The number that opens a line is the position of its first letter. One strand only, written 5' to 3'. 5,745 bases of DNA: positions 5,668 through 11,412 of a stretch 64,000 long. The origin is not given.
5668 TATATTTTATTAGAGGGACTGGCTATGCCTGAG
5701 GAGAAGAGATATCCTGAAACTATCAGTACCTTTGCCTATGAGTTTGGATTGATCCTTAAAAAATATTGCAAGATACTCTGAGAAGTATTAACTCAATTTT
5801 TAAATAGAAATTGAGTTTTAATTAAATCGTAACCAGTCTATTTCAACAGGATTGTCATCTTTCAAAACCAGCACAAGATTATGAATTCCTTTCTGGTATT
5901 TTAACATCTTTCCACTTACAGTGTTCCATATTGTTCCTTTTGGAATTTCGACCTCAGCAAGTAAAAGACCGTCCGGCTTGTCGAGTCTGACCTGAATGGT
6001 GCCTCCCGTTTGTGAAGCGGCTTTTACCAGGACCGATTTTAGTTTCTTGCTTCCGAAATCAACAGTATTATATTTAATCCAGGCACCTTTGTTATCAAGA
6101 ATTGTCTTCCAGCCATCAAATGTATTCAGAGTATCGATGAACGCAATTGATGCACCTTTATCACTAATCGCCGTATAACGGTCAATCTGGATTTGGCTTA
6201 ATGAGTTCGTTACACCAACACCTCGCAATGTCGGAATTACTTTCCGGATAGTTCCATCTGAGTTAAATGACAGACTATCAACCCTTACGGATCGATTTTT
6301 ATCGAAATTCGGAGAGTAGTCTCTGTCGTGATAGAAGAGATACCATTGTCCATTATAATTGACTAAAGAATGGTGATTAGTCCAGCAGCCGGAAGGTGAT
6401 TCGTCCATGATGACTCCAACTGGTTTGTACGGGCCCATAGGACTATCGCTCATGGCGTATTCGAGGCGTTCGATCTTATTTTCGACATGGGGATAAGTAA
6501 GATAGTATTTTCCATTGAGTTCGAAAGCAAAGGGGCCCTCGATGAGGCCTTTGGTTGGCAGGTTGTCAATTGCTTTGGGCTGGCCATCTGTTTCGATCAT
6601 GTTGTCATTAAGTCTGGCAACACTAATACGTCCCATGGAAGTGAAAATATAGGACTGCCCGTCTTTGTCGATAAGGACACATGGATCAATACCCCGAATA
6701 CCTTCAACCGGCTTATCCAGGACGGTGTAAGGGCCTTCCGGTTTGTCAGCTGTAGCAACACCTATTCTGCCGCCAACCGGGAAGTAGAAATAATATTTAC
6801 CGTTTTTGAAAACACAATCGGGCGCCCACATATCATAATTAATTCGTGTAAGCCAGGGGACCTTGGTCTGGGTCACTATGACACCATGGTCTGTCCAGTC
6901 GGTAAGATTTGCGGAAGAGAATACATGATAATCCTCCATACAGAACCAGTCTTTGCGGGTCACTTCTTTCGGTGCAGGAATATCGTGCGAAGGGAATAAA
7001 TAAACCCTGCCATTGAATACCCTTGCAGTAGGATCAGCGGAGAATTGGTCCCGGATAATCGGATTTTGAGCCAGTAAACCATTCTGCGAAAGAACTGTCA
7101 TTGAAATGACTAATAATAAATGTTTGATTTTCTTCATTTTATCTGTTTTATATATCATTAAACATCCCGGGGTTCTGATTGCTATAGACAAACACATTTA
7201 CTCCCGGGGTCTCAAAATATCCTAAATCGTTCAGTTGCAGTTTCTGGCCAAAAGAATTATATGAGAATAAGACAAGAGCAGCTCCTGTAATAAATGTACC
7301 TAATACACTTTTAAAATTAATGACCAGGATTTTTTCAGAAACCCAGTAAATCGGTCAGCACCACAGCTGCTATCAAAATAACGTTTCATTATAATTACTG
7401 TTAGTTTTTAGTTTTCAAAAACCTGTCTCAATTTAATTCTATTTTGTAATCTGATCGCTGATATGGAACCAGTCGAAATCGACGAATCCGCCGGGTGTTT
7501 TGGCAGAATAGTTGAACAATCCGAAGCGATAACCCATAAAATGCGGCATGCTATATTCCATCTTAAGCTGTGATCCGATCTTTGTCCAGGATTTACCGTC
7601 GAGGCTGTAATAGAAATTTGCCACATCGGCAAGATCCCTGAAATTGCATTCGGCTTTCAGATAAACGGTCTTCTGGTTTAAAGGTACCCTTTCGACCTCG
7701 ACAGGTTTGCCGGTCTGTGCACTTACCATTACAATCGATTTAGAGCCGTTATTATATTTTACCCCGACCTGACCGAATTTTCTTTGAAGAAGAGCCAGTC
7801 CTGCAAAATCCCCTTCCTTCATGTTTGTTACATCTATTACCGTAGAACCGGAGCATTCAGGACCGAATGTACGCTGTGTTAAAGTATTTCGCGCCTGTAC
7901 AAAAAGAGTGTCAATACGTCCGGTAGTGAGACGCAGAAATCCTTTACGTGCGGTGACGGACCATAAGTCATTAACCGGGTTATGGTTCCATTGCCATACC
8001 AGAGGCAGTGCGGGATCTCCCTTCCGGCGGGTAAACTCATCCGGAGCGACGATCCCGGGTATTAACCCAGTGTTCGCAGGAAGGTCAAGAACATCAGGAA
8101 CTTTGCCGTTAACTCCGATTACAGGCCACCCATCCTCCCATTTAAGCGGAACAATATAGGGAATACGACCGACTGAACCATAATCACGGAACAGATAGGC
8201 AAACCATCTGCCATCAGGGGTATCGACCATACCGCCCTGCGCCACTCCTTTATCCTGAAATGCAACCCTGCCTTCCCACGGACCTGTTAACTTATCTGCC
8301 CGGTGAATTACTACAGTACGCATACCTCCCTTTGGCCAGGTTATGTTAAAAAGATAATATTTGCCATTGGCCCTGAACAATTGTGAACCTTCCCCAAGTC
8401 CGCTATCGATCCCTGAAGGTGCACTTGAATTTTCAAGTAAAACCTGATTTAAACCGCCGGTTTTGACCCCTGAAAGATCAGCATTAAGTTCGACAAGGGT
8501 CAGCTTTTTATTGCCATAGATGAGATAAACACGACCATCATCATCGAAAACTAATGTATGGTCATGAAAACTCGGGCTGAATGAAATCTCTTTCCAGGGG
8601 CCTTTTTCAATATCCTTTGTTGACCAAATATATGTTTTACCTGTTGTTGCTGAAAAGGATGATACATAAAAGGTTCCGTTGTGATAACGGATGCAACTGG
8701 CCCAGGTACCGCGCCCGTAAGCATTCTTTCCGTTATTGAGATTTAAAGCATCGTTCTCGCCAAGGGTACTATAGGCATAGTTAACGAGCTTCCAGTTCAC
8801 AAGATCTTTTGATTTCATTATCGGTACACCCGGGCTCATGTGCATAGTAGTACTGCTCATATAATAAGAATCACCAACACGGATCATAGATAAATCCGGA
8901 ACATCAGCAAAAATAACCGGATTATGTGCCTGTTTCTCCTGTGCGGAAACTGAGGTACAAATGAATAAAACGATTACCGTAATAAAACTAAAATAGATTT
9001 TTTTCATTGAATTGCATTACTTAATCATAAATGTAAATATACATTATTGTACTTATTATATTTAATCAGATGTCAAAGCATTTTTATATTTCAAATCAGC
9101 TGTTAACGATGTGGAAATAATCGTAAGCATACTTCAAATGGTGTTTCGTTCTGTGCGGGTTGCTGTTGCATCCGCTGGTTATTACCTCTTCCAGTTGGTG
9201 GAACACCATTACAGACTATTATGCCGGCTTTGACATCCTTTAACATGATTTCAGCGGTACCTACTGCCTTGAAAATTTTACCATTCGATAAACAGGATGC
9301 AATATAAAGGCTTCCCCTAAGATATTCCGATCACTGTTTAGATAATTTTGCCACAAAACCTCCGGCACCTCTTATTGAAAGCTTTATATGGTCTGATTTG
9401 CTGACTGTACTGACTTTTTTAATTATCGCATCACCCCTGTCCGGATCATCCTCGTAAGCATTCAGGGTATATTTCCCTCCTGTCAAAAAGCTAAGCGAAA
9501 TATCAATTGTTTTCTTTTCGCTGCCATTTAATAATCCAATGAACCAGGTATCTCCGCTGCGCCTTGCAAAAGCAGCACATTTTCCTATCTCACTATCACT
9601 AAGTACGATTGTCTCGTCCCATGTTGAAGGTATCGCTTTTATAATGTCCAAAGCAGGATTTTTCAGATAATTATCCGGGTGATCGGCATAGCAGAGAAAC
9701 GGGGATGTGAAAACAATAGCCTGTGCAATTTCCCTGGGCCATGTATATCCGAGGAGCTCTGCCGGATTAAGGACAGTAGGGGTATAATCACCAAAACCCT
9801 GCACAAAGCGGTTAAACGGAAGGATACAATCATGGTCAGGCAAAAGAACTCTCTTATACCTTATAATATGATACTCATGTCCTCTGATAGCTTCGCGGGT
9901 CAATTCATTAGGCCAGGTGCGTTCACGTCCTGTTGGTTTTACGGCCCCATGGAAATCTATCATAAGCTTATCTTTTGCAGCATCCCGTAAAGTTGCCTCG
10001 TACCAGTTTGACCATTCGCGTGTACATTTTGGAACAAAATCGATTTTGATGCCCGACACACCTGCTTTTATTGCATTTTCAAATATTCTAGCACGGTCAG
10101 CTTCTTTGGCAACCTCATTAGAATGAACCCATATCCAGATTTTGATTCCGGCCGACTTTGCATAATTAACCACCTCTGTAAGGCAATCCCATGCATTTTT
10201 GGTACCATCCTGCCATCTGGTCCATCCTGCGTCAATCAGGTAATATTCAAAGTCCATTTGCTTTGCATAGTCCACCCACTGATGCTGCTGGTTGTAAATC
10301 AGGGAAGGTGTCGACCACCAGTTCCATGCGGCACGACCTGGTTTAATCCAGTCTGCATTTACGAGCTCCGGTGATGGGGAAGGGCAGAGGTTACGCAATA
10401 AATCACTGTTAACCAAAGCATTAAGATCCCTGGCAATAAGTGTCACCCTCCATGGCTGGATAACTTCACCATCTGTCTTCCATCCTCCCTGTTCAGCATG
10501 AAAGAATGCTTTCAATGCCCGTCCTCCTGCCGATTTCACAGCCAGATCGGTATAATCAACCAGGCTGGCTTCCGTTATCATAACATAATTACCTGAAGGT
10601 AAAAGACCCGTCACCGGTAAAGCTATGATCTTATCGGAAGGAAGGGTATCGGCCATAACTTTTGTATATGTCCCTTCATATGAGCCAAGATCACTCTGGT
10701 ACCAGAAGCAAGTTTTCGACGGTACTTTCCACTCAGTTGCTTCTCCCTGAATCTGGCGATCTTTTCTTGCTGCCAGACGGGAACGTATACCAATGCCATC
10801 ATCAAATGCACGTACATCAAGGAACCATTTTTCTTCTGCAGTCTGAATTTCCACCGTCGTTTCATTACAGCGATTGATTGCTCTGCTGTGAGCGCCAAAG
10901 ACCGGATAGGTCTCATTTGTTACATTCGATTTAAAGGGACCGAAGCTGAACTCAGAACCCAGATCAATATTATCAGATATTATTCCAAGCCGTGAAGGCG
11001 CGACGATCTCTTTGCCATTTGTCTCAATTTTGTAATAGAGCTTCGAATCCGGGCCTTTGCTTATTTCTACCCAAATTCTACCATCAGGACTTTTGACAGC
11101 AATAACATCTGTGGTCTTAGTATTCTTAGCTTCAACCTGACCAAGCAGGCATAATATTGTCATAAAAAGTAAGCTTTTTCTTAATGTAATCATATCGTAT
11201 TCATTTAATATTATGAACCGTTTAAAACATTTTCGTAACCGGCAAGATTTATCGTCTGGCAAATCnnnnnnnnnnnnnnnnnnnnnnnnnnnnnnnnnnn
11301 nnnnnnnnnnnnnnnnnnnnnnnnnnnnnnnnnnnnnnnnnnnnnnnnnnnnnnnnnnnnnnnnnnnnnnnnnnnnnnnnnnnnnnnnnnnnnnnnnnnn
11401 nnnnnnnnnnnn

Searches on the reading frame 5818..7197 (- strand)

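Call 34: search_protein_families(library=pfam, proteins=[window:5818-7197:-], max_evalue=0.00001)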
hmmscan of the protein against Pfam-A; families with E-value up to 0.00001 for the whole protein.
window:5818-7197:- (459 aa): 2 families
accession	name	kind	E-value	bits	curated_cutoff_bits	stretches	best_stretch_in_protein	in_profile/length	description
PF04616.20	Glyco_hydro_43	-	5.4e-44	151.1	32.2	1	44-317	2-288/288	Glycosyl hydrolases family 43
PF03422.21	CBM_6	-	4e-16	59.9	28.9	1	362-459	22-124/125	Carbohydrate binding module (family 6)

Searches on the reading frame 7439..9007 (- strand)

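Call 34: search_protein_families(library=pfam, proteins=[window:7439-9007:-], max_evalue=0.00001)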
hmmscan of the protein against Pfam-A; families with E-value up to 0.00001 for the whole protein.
window:7439-9007:- (522 aa): 2 families
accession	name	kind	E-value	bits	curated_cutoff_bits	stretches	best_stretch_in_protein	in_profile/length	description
PF17851.8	GH43_C2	-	7e-42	143.9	22.7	1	332-516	7-202/203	Beta xylosidase C-terminal Concanavalin A-like domain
PF04616.20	Glyco_hydro_43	-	1.1e-38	133.7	32.2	1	28-295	2-288/288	Glycosyl hydrolases family 43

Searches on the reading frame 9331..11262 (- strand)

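Call 34: search_protein_families(library=pfam, proteins=[window:9331-11262:-], max_evalue=0.00001)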
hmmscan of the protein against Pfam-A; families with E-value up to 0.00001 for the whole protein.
window:9331-11262:- (643 aa): 3 families
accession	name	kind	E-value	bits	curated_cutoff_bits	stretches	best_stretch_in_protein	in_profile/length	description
PF10566.15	Glyco_hydro_97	-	3.5e-56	191.1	32.5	1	303-545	2-275/275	Glycoside hydrolase 97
PF14508.12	GH97_N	-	1.3e-41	143.1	25.3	1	56-293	1-227/229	Glycosyl-hydrolase 97 N-terminal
PF14509.12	GH97_C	-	2.5e-24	85.8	25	1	547-640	1-96/97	Glycosyl-hydrolase 97 C-terminal, oligomerisation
